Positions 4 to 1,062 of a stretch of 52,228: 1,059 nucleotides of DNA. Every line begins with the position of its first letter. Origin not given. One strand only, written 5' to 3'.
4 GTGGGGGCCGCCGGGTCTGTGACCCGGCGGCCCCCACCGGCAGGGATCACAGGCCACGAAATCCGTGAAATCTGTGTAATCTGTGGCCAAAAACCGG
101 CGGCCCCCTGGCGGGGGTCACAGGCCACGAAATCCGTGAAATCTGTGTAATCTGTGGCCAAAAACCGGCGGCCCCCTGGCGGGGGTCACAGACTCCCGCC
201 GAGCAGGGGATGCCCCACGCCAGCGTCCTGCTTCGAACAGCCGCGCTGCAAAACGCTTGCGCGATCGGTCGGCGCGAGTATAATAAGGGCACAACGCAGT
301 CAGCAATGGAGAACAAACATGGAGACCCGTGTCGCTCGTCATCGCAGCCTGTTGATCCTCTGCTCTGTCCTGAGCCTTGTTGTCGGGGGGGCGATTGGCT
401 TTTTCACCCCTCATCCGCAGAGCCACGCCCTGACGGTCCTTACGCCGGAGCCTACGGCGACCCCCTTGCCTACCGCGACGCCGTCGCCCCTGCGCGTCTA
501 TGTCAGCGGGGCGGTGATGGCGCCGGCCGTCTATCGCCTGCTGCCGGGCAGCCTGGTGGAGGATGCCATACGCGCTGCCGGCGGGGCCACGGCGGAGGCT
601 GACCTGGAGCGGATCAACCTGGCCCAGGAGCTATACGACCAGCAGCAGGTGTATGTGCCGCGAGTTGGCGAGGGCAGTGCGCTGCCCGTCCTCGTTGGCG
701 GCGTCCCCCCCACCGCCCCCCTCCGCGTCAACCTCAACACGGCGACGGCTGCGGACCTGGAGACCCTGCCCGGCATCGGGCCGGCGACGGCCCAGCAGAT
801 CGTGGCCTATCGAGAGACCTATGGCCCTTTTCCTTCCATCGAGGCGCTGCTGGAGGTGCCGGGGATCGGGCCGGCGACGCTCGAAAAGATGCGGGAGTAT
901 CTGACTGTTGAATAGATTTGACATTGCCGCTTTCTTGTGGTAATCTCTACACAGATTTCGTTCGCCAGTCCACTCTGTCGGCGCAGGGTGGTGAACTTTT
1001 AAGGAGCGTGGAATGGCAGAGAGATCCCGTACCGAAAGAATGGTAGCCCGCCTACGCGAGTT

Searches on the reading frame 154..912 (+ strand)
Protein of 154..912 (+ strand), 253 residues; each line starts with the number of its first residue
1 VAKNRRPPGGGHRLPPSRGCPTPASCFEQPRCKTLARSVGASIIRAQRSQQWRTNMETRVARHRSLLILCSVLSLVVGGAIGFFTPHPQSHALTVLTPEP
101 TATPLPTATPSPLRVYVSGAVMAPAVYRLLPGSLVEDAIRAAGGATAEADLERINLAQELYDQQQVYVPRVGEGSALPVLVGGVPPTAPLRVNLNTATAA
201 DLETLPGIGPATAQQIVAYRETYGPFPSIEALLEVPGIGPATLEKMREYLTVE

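Call 92: search_protein_families(library=pfam, proteins=[window:154-912:+], max_evalue=0.001)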
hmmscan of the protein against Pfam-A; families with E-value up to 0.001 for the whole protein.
window:154-912:+ (253 aa): 10 families
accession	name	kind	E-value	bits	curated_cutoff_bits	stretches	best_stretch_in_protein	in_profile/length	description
PF12836.13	HHH_3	-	2.5e-24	85.6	27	1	191-251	5-65/65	Helix-hairpin-helix motif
PF00633.29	HHH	-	1e-13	50.8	24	1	193-219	4-30/30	Helix-hairpin-helix motif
PF10531.15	SLBB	-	1.6e-12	47.4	27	1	114-158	1-45/55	SLBB domain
PF14520.12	HHH_5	-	1.5e-08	35.4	27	0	196-217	31-52/57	Helix-hairpin-helix domain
PF03934.19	T2SSK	-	2.9e-07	31.2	24.2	1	192-252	1-62/63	Type II secretion system (T2SS), protein K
PF14716.13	HHH_8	-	1.8e-06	28.7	30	0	197-223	45-71/73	Helix-hairpin-helix domain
PF12826.13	HHH_2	-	1.2e-05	25.8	27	0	193-219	28-54/64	Helix-hairpin-helix motif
PF22461.2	SLBB_2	-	3e-05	24.5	27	1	114-159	2-49/79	SLBB domain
PF21176.3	RecR_HhH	-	0.00032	20.9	27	0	201-216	7-22/45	RecR, helix-hairpin-helix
PF11798.14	IMS_HHH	-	0.00051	20.6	24.4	0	234-248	15-29/32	IMS family HHH motif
